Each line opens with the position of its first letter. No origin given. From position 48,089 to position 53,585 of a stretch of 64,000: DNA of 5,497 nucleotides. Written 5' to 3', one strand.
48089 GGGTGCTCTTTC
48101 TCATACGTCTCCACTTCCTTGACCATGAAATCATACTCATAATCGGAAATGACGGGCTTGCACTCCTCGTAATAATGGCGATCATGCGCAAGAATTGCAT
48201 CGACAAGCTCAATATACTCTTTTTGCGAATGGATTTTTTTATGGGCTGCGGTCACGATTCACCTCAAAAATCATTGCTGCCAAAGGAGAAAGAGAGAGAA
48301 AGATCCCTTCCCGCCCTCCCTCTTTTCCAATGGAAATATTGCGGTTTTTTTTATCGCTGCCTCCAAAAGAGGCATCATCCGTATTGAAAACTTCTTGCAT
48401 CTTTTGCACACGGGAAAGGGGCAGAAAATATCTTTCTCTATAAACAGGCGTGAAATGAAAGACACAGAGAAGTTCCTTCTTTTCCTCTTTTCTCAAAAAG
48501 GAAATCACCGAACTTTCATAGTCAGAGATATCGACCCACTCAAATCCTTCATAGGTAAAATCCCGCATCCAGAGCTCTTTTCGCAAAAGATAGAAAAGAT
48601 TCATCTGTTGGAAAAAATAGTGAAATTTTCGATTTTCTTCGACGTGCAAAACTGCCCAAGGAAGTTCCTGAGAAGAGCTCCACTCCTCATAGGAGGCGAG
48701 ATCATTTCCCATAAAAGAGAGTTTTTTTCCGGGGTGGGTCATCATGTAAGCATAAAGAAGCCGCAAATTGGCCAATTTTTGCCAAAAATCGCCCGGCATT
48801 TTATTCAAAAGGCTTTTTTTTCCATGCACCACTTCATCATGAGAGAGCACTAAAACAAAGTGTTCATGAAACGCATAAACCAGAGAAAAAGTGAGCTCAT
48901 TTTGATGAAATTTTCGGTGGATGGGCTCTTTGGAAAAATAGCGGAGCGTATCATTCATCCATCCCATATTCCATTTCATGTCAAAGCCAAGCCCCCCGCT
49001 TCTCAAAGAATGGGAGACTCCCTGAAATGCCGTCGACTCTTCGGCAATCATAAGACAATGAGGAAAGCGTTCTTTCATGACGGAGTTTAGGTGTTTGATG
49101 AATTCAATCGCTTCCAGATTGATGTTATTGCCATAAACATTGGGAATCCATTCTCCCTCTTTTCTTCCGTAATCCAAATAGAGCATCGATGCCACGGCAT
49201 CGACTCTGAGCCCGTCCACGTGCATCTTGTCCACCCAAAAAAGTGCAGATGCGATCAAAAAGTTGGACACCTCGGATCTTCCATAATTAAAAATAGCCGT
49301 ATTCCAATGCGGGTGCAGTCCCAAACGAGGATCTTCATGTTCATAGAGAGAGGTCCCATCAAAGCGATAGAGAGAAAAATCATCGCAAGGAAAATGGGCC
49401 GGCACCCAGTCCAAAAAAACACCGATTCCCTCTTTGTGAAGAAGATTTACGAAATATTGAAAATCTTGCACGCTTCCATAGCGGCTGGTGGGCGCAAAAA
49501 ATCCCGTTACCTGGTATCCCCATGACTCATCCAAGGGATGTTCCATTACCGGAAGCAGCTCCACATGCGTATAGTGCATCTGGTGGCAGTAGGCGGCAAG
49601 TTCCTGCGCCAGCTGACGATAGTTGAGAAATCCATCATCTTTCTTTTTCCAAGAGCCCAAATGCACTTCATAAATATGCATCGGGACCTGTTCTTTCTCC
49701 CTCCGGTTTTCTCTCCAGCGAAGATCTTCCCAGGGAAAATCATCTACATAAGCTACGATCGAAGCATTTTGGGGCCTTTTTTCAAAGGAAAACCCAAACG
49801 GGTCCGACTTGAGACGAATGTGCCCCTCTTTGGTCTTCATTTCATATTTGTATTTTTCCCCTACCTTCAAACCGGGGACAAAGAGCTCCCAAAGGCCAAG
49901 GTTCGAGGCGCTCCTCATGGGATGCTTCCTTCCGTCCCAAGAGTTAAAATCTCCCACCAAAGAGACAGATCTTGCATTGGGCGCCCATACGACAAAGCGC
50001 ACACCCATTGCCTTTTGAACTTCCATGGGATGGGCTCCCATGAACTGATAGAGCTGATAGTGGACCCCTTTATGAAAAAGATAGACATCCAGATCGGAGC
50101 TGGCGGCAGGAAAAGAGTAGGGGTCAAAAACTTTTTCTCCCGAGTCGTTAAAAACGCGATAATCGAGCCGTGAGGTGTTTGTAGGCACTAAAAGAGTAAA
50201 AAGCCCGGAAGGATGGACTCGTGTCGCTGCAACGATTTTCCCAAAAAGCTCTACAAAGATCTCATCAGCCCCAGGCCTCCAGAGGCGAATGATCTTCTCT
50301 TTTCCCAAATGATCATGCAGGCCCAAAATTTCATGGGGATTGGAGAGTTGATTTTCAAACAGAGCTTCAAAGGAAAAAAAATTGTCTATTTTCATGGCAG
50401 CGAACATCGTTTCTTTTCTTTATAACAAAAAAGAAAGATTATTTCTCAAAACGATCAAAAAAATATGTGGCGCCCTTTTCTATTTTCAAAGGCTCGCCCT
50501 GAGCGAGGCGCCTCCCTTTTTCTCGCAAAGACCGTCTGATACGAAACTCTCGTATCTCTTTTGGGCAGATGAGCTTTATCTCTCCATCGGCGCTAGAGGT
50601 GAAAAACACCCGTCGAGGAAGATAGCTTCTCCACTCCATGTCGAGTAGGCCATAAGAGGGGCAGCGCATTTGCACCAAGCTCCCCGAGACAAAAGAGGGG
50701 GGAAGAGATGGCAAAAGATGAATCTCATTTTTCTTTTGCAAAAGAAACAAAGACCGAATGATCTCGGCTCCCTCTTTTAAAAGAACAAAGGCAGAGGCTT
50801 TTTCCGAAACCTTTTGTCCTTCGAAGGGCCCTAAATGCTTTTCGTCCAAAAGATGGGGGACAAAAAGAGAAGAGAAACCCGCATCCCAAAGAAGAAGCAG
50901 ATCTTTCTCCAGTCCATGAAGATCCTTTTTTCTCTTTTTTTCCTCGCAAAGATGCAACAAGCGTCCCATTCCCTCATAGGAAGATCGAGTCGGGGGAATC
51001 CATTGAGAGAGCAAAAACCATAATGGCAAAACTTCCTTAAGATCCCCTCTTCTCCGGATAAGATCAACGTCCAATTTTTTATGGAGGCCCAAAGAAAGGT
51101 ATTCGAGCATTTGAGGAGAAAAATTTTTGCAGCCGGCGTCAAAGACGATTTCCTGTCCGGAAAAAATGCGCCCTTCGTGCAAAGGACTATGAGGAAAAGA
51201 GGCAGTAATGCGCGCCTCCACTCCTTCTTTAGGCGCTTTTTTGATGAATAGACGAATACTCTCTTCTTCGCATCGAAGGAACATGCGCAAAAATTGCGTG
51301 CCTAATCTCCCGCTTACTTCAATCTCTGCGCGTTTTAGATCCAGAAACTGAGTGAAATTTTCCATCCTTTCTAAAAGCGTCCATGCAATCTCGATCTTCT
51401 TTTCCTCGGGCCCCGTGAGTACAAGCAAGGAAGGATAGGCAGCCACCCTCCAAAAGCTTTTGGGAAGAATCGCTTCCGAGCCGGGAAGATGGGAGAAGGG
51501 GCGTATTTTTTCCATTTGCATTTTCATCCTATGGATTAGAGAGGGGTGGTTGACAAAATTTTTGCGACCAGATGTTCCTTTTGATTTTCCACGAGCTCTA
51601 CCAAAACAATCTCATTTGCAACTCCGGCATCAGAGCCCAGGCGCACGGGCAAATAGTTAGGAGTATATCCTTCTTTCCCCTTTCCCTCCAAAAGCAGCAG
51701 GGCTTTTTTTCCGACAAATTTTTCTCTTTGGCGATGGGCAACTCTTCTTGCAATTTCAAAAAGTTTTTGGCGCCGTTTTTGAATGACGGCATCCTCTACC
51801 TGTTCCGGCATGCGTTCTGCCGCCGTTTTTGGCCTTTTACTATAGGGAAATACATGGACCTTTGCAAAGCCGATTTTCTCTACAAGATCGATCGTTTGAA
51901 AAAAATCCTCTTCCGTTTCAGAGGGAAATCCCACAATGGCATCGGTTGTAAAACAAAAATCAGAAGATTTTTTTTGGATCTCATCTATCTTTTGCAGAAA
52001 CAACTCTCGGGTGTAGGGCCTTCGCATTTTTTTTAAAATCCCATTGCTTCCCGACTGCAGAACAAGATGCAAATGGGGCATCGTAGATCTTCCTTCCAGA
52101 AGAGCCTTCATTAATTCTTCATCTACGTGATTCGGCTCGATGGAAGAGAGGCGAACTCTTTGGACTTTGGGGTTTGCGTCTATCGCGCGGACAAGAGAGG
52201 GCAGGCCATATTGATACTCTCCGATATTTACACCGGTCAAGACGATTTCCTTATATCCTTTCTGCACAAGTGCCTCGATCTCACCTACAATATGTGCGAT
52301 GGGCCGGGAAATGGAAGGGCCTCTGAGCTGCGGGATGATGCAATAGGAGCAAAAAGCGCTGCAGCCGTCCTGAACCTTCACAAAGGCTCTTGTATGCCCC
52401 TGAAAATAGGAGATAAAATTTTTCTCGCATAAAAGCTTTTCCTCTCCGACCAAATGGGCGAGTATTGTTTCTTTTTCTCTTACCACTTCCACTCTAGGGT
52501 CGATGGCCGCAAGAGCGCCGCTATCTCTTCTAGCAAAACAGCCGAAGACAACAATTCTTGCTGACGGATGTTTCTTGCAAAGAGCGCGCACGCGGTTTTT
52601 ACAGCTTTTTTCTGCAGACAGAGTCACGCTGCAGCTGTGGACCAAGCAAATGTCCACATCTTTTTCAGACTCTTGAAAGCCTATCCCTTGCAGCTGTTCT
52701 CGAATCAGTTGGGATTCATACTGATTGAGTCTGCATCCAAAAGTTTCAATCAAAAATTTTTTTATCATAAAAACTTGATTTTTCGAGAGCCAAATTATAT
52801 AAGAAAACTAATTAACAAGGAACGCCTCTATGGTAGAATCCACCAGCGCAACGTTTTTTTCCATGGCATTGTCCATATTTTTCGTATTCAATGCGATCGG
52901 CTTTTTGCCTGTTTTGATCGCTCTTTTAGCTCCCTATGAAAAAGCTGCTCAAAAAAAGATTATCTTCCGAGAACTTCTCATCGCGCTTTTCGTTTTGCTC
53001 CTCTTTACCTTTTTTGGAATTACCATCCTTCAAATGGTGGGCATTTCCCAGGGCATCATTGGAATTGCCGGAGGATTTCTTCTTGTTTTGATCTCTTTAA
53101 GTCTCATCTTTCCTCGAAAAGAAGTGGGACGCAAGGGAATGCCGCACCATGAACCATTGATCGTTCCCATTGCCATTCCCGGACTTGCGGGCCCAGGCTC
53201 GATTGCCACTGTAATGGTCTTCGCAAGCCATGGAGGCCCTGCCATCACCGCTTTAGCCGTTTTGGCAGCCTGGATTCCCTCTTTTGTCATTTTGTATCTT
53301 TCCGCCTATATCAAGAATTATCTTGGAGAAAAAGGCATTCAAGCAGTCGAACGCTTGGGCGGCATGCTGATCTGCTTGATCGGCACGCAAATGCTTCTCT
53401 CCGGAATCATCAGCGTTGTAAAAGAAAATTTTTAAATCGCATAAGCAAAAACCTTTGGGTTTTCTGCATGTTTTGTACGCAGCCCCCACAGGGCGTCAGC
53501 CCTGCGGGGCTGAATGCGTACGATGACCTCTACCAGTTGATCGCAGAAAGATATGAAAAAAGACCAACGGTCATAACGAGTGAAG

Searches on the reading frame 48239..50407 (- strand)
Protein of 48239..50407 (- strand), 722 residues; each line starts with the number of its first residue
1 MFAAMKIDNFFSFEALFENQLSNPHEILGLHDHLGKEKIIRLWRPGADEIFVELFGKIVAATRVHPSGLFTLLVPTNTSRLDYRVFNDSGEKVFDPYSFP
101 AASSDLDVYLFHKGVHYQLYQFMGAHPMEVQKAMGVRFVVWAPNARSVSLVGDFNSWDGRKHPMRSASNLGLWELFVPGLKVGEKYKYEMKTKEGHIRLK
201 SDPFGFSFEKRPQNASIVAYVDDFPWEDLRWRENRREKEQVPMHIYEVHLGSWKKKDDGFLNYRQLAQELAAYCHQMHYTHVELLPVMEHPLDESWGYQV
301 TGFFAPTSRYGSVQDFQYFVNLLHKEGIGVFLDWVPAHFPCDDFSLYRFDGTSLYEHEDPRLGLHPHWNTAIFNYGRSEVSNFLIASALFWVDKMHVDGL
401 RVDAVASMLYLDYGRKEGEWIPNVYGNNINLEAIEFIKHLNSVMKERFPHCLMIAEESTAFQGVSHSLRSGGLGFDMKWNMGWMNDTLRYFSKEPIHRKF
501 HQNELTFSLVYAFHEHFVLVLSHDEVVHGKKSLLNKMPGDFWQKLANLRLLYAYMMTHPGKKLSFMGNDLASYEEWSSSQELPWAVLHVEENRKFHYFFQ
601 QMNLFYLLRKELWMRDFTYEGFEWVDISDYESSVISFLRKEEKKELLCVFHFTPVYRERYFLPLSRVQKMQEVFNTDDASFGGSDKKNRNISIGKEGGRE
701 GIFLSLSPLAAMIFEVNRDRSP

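Call 12: search_protein_families(library=pfam, proteins=[window:48239-50407:-], max_evalue=0.001)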
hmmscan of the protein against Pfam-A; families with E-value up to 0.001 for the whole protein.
window:48239-50407:- (722 aa): 4 families
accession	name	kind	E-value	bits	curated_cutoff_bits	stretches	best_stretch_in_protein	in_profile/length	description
PF02922.24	CBM_48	-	1e-27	96.7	22.4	1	123-204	2-82/83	Carbohydrate-binding module 48 (Isoamylase N-terminal domain)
PF22019.2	GlgB_N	-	5.5e-21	74.9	27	2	13-97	5-94/94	alpha-1,4-glucan branching enzyme GlgB, N-terminal domain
PF02806.24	Alpha-amylase_C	-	3.3e-15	56.6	21.2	1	624-716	1-94/95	Alpha amylase, C-terminal all-beta domain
PF00128.31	Alpha-amylase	-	2.9e-13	50.3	22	2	272-339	26-92/446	Alpha amylase, catalytic domain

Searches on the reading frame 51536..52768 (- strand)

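Call 12: search_protein_families(library=pfam, proteins=[window:51536-52768:-], max_evalue=0.001)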
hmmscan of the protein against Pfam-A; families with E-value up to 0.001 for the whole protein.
window:51536-52768:- (410 aa): 2 families
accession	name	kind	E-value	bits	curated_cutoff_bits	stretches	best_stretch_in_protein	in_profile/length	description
PF04055.27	Radical_SAM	-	1.9e-21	77.4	29.5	1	131-296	2-166/166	Radical SAM superfamily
PF00919.26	UPF0004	-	8e-19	67.9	27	1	4-96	1-96/98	Uncharacterized protein family UPF0004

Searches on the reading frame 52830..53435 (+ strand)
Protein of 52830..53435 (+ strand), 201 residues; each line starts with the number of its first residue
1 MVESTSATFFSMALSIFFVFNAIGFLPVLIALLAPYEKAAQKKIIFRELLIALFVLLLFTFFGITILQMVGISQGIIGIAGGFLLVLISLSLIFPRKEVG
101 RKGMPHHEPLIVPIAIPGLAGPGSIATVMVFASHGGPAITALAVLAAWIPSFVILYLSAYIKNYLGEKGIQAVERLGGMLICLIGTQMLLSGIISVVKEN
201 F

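Call 12: search_protein_families(library=pfam, proteins=[window:52830-53435:+], max_evalue=0.001)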
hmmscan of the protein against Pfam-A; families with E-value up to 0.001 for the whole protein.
window:52830-53435:+ (201 aa): 2 families
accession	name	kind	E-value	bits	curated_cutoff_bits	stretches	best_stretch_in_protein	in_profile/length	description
PF01914.23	MarC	-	5.2e-44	150.5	23.9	1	8-195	3-201/203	MarC family integral membrane protein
PF04474.17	DUF554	-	0.00052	20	25.1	1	126-194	136-203/220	Protein of unknown function (DUF554)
